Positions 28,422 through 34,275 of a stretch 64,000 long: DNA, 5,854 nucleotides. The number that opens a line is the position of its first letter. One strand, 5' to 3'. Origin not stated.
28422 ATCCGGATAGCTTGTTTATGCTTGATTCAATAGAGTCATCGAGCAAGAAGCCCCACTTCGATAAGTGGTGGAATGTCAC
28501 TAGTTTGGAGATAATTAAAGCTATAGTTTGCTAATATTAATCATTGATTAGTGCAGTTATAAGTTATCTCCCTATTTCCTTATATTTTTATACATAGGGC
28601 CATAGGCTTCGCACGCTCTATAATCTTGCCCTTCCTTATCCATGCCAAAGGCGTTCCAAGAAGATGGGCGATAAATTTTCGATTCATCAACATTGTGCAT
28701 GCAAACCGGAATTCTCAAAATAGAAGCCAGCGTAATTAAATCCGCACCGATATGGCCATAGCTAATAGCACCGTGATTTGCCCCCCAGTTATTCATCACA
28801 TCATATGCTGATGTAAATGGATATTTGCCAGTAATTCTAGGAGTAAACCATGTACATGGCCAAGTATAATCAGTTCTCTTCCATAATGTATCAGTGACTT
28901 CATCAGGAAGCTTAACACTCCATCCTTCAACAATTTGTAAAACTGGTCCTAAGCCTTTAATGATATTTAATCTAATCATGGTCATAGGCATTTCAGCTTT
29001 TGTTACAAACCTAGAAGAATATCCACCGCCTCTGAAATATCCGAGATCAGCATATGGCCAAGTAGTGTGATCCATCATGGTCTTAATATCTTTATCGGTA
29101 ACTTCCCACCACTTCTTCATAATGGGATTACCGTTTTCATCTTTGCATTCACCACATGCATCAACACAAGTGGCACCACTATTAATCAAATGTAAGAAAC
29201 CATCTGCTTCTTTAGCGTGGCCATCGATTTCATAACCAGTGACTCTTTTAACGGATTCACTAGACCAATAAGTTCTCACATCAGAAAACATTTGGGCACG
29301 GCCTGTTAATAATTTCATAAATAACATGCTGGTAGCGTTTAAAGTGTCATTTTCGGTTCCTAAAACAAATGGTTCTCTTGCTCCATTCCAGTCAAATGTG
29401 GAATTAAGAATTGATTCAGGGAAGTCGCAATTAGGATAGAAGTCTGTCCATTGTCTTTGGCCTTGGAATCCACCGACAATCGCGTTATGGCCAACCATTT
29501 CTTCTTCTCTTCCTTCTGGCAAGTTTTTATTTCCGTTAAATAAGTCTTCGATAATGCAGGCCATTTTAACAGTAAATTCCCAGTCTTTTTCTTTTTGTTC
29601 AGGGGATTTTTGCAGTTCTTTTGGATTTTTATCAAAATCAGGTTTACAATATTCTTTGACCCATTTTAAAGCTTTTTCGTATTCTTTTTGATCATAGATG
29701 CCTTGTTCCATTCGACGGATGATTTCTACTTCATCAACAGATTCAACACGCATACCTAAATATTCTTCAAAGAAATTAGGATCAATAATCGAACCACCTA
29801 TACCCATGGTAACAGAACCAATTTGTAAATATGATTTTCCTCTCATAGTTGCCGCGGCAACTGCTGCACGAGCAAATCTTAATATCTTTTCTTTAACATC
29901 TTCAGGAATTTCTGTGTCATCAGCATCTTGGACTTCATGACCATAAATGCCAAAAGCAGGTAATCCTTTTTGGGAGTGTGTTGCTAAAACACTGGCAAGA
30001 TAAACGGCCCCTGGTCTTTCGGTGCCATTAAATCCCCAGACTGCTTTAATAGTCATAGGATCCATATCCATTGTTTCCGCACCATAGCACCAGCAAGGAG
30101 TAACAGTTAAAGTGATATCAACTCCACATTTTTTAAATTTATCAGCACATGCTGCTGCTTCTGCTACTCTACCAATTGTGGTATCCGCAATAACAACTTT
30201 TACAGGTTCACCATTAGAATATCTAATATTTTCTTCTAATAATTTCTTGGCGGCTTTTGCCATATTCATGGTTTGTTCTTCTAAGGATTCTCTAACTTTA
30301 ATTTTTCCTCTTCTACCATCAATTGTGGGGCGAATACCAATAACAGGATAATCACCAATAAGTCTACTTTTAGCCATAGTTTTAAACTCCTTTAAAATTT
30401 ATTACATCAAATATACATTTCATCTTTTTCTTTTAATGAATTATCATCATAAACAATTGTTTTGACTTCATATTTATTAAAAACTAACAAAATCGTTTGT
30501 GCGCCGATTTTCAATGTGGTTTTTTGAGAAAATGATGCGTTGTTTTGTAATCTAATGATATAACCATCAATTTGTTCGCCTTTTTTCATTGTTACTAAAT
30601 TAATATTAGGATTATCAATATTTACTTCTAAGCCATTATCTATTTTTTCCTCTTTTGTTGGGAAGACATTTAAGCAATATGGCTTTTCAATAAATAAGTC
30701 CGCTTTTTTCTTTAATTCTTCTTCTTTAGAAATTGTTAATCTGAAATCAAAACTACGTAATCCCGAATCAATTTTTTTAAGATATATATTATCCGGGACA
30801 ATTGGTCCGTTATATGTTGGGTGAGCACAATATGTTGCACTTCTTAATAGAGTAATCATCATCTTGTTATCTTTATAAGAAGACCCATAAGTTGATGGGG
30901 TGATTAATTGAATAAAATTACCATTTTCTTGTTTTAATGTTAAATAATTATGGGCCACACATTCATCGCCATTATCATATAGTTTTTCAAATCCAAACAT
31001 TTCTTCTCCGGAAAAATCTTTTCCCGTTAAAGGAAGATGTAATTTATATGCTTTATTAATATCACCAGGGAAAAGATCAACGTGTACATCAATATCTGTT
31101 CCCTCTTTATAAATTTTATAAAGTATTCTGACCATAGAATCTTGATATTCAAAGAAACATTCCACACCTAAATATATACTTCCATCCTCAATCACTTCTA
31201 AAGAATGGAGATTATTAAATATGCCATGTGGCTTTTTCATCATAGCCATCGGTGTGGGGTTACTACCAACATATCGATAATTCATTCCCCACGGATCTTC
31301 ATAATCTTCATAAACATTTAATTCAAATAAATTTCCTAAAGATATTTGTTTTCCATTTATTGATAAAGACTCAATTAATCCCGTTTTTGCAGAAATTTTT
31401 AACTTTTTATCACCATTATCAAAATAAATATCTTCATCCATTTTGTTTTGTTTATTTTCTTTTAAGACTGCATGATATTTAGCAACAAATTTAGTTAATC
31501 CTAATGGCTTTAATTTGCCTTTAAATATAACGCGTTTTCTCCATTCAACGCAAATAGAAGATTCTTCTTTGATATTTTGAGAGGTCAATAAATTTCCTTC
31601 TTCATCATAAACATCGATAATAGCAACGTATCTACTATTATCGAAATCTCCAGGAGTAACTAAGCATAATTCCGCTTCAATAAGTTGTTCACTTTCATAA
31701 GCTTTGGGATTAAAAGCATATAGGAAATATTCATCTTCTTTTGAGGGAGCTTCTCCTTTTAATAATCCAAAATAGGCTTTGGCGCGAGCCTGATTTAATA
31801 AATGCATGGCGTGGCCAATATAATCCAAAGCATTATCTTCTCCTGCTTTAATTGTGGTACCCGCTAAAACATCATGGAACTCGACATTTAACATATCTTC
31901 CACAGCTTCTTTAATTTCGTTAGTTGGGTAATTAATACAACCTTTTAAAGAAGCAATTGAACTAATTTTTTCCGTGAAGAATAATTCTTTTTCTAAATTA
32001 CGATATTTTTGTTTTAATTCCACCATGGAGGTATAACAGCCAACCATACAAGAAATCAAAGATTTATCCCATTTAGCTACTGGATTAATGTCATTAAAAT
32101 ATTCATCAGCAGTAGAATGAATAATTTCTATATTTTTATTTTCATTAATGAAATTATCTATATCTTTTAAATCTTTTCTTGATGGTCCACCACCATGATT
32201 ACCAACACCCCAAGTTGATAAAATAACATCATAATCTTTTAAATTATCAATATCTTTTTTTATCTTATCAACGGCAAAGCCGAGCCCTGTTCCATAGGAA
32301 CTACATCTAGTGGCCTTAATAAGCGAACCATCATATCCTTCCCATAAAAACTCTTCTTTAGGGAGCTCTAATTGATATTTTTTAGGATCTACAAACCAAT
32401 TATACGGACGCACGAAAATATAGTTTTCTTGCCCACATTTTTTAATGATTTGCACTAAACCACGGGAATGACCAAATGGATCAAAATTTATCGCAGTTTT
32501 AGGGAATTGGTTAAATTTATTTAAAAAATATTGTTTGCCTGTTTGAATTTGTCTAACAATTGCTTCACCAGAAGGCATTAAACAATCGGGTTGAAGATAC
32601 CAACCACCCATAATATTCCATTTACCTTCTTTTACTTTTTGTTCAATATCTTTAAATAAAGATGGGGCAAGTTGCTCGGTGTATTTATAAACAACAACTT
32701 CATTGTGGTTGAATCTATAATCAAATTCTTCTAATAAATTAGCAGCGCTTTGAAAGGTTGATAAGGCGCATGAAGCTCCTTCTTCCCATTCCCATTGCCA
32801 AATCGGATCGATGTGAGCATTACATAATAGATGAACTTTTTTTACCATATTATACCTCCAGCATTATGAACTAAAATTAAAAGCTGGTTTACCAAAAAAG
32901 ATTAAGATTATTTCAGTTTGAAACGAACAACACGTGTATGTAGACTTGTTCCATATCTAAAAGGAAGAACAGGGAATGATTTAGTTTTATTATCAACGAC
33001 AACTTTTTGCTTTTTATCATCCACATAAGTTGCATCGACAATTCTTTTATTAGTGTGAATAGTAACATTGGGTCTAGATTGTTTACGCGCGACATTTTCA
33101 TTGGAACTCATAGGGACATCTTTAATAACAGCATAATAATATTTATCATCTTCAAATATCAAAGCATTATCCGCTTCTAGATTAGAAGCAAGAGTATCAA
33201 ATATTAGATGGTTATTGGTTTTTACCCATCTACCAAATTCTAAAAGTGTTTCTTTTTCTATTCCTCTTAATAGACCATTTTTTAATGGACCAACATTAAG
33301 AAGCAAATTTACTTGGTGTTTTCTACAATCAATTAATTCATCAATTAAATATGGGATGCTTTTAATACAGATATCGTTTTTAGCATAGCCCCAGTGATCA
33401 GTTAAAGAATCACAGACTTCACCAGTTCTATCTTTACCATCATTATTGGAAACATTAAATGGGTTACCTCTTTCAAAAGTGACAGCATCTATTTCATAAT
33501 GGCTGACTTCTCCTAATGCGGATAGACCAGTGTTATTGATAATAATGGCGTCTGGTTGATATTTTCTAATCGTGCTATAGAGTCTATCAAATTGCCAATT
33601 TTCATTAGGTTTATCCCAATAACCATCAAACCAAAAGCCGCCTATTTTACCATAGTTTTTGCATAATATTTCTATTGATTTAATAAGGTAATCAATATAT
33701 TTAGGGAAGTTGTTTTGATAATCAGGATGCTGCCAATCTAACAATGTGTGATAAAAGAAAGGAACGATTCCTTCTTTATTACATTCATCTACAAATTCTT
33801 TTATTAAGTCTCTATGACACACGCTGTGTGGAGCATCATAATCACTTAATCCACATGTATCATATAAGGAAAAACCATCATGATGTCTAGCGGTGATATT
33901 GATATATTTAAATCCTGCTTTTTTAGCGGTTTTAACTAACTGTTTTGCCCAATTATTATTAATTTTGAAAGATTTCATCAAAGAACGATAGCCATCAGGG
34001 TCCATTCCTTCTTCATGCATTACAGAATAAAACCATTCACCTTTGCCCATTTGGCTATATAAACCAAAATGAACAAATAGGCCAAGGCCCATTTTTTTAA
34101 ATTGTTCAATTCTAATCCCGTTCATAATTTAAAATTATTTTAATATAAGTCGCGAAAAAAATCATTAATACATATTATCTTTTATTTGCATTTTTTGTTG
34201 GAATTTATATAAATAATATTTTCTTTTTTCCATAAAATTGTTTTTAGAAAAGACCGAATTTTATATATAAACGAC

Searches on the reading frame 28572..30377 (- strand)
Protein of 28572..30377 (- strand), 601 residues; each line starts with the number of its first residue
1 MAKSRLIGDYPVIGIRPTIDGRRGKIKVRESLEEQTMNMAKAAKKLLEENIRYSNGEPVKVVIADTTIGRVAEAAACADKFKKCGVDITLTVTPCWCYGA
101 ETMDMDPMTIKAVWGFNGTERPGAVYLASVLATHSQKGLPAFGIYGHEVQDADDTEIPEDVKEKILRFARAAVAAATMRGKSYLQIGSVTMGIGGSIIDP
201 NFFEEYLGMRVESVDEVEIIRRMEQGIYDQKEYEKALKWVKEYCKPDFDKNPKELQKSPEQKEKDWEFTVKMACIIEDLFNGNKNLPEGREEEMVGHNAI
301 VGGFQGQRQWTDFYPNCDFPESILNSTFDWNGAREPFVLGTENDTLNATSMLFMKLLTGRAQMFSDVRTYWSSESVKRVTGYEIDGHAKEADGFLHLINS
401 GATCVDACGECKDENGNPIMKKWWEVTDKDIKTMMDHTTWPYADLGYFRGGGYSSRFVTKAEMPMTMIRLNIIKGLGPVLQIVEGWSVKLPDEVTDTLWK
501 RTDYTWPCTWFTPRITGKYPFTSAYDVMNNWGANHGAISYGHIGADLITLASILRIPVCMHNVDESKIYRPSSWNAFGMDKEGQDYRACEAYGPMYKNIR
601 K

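Call 57: search_protein_families(library=pfam, proteins=[window:28572-30377:-], max_evalue=0.001)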
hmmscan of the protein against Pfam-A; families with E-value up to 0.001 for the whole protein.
window:28572-30377:- (601 aa): 3 families
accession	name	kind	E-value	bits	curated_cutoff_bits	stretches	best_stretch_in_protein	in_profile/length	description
PF07882.17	Fucose_iso_N2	-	4.3e-89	297.3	22.3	1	181-359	1-180/180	L-fucose isomerase, second N-terminal domain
PF07881.17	Fucose_iso_N1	-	4.4e-80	267.9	28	1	10-180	1-169/169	L-fucose isomerase, first N-terminal domain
PF02952.23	Fucose_iso_C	-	1e-41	142.3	29.3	1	397-561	1-143/143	L-fucose isomerase, C-terminal domain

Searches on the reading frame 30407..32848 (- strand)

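Call 57: search_protein_families(library=pfam, proteins=[window:30407-32848:-], max_evalue=0.001)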
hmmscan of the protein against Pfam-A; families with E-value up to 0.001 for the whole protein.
window:30407-32848:- (813 aa): 3 families
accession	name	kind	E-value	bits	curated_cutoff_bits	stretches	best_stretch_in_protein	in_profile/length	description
PF01074.27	Glyco_hydro_38N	-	2e-48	165.6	25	1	4-256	1-257/270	Glycosyl hydrolases family 38 N-terminal domain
PF09261.16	Alpha-mann_mid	-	2.5e-11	44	31.1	1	270-358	5-92/96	Alpha mannosidase middle domain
PF07748.19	Glyco_hydro_38C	-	2e-08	35.2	25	1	478-673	3-202/206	Glycosyl hydrolases family 38 C-terminal domain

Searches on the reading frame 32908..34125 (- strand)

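Call 57: search_protein_families(library=pfam, proteins=[window:32908-34125:-], max_evalue=0.001)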
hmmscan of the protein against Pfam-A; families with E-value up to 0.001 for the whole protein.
window:32908-34125:- (405 aa): 2 families
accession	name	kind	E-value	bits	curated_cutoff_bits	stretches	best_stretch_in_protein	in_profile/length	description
PF01120.23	Alpha_L_fucos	-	1.3e-57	196.2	25.2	1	7-305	28-344/345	Alpha-L-fucosidase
PF14871.12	GHL6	-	4.4e-08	33.8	35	1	60-137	2-74/132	Hypothetical glycosyl hydrolase 6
